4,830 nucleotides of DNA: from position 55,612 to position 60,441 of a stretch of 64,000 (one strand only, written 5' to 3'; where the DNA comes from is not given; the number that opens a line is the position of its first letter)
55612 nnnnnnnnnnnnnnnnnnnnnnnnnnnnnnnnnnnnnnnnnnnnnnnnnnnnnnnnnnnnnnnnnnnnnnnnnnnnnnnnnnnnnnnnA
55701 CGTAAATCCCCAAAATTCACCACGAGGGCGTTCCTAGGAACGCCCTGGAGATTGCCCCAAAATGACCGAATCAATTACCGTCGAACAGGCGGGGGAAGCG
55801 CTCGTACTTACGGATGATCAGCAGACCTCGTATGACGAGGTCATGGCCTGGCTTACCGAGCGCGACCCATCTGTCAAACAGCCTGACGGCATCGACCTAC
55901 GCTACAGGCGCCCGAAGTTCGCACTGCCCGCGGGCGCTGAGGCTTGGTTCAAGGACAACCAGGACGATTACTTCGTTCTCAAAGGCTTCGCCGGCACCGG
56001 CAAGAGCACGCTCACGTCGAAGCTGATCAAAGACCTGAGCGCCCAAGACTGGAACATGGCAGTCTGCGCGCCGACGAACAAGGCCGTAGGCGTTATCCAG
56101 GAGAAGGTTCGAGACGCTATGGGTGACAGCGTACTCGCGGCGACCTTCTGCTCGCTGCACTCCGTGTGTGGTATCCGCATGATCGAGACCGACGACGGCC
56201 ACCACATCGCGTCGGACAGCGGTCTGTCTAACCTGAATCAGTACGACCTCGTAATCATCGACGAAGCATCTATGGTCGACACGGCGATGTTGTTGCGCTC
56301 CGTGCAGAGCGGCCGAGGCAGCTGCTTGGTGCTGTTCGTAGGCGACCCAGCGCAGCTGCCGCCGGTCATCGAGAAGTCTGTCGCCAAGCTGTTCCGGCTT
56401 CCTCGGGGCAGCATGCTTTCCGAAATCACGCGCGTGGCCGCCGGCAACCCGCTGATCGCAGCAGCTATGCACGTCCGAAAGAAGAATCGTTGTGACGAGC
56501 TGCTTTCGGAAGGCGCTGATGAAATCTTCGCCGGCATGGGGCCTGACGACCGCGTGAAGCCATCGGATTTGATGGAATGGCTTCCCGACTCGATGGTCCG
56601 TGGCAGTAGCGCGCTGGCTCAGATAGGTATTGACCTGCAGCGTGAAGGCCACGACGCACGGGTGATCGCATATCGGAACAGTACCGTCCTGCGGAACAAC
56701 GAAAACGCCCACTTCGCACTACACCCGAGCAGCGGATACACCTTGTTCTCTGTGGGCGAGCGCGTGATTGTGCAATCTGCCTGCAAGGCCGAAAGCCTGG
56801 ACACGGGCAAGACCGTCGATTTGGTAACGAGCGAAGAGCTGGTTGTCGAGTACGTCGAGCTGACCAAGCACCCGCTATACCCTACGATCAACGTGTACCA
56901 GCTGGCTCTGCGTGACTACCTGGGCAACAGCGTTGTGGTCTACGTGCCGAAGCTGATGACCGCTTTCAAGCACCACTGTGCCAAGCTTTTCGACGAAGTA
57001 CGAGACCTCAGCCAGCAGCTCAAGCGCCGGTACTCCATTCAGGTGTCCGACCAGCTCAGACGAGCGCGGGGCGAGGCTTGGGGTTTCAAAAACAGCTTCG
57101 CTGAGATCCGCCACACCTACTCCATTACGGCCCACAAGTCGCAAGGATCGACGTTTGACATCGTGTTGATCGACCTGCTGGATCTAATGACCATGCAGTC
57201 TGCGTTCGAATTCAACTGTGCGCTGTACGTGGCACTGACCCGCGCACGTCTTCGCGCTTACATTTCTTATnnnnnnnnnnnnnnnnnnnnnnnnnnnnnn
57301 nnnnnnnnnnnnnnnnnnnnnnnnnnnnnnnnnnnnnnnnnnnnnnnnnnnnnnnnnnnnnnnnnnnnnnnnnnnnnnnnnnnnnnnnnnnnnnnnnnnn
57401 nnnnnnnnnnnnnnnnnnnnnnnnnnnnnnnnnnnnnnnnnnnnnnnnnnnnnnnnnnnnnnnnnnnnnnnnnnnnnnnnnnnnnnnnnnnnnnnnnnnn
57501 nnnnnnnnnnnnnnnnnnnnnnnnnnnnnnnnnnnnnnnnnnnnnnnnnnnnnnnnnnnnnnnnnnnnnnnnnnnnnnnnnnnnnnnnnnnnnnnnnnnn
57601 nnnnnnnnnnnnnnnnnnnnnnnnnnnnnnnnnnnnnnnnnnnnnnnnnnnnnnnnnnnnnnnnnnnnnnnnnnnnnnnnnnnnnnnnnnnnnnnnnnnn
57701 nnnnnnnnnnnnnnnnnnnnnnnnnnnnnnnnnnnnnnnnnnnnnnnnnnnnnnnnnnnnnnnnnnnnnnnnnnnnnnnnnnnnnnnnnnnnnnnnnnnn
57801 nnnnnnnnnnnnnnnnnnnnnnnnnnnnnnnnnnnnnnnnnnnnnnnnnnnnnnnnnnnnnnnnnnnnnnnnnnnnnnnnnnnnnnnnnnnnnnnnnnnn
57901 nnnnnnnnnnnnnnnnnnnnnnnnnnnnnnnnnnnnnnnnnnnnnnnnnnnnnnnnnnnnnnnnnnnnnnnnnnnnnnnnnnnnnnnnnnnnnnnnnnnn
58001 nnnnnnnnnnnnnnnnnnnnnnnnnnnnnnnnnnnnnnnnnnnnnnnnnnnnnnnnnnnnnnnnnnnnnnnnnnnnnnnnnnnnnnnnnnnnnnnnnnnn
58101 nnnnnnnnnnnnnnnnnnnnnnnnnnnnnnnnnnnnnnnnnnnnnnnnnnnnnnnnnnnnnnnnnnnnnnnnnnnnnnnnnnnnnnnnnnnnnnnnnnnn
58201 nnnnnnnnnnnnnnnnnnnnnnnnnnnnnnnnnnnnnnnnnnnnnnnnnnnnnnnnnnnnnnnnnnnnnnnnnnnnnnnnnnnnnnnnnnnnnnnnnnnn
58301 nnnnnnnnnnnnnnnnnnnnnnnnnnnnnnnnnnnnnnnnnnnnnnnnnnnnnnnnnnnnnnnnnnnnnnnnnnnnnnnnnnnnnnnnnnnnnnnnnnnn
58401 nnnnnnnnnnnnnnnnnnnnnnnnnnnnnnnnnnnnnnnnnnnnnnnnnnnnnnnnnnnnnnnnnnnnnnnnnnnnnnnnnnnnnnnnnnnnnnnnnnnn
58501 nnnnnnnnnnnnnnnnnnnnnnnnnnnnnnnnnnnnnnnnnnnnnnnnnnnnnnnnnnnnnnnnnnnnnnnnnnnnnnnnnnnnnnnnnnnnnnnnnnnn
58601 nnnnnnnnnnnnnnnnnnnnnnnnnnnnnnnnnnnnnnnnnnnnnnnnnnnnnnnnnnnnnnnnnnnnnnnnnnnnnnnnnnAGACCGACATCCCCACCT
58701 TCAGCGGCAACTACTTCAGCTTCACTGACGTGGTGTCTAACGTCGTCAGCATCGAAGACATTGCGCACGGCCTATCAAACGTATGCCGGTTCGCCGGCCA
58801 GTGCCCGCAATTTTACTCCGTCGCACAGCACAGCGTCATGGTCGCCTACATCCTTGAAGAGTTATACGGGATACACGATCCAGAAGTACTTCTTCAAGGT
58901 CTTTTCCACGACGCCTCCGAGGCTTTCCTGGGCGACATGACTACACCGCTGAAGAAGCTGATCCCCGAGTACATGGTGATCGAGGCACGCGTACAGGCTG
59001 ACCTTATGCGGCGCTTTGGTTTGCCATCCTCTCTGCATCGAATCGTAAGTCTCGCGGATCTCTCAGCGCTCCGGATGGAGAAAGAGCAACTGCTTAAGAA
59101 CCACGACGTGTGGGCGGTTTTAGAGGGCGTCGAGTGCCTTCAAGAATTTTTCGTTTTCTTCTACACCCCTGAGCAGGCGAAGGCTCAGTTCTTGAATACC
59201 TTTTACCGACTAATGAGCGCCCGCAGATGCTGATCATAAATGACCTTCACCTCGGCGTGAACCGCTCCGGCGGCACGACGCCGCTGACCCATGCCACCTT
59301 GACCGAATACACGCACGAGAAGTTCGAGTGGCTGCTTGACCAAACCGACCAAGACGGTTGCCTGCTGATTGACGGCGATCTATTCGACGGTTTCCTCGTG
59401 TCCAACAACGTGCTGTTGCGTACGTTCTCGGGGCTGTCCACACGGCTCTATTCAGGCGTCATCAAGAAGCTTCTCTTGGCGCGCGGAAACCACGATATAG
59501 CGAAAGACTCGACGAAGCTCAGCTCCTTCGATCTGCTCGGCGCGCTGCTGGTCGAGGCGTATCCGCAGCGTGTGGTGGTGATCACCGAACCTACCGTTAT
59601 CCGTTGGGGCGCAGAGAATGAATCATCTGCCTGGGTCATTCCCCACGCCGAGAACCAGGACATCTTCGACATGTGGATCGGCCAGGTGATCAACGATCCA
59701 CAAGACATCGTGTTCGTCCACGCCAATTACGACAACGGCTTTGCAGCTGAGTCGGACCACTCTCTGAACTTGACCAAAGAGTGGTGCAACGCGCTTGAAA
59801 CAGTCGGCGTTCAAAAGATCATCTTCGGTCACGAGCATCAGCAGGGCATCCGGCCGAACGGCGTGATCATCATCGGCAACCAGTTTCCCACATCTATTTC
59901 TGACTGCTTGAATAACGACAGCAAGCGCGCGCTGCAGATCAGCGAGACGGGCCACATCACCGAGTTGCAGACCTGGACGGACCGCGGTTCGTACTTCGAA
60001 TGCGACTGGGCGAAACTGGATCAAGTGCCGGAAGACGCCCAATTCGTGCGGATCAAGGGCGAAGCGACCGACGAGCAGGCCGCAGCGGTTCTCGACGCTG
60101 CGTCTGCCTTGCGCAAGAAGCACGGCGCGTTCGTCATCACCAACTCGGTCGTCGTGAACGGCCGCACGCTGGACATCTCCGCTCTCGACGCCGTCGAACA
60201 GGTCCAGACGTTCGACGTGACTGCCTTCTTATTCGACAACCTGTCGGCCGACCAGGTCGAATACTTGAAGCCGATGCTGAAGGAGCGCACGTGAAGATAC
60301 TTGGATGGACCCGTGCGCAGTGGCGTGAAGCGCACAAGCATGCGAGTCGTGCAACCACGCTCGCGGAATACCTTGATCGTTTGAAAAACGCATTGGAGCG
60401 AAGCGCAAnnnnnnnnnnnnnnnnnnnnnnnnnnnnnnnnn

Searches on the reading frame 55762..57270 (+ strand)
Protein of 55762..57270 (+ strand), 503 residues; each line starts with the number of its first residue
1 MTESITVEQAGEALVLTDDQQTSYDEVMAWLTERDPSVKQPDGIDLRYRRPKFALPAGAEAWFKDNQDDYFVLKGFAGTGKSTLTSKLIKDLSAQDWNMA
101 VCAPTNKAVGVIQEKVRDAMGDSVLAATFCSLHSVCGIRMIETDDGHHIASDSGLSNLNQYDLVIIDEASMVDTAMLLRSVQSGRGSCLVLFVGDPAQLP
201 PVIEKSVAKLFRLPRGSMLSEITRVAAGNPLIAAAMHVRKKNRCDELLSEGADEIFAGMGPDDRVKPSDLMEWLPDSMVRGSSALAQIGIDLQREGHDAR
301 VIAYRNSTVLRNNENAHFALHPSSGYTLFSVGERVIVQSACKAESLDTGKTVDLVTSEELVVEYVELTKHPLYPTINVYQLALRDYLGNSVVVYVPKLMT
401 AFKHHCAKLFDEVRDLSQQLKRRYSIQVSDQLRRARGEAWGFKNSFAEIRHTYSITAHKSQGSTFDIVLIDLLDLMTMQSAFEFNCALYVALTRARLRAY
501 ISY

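Call 16: search_protein_families(library=pfam, proteins=[window:55762-57270:+], max_evalue=0.01)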
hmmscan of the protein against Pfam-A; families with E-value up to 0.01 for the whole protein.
window:55762-57270:+ (503 aa): 13 families
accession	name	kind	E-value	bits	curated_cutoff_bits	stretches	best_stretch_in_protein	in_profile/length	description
PF13604.12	AAA_30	-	2.9e-20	73.3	27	1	67-241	17-171/191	AAA domain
PF13245.12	AAA_19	-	4.5e-18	66.2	25.1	1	61-202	4-132/134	AAA domain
PF13086.12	AAA_11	-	4.3e-14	53.3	27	2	149-203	202-254/257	AAA domain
PF01443.25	Viral_helicase1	-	3.4e-13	50.4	21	2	72-201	2-99/228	Viral superfamily 1 RNA helicase core domain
PF13538.12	UvrD_C_2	-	1.7e-09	37.8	27.4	1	451-501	1-51/52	UvrD-like helicase C-terminal domain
PF05127.21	NAT10_TcmA_helicase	-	3.1e-09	37.4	22.7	1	74-182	3-111/176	RNA cytidine acetyltransferase NAT10/TcmA, helicase domain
PF05970.20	PIF1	-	8.1e-08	32.6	25.9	1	66-206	20-159/223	PIF1-like helicase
PF24883.2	NPHP3_N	-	0.00015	22.4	24.8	1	60-100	13-54/164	Nephrocystin 3, N-terminal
PF09848.15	SLFN-g3_helicase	-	0.00032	20.5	24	1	71-171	4-90/354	Schlafen group 3, DNA/RNA helicase domain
PF03205.20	MobB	-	0.00089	19.6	26.6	1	73-166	4-96/133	Molybdopterin guanine dinucleotide synthesis protein B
PF00580.27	UvrD-helicase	-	0.0016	18.6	23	1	76-143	21-92/271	UvrD/REP helicase N-terminal domain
PF25199.1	nSTAND_NTPase5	-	0.0023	18.2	34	0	68-105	41-79/145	Novel STAND NTPase 5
PF13401.12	AAA_22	-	0.0049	17.6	27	0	71-196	8-124/130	AAA domain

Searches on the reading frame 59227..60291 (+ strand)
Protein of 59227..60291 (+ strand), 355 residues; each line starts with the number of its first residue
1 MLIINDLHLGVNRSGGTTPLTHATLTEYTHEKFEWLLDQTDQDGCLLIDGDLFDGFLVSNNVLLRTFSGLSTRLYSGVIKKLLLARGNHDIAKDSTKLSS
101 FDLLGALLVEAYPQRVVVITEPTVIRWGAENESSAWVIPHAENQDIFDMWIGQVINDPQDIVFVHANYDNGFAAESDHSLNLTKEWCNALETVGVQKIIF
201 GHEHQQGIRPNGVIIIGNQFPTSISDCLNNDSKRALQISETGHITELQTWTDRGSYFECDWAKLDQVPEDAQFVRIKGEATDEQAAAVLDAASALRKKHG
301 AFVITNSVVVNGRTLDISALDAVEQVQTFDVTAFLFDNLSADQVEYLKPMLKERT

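Call 16: search_protein_families(library=pfam, proteins=[window:59227-60291:+], max_evalue=0.01)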
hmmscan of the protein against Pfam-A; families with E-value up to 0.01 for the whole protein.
window:59227-60291:+ (355 aa): 1 family
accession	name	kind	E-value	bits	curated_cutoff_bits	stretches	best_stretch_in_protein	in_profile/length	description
PF00149.33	Metallophos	-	4.3e-09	37.5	21.5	1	2-205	4-190/191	Calcineurin-like phosphoesterase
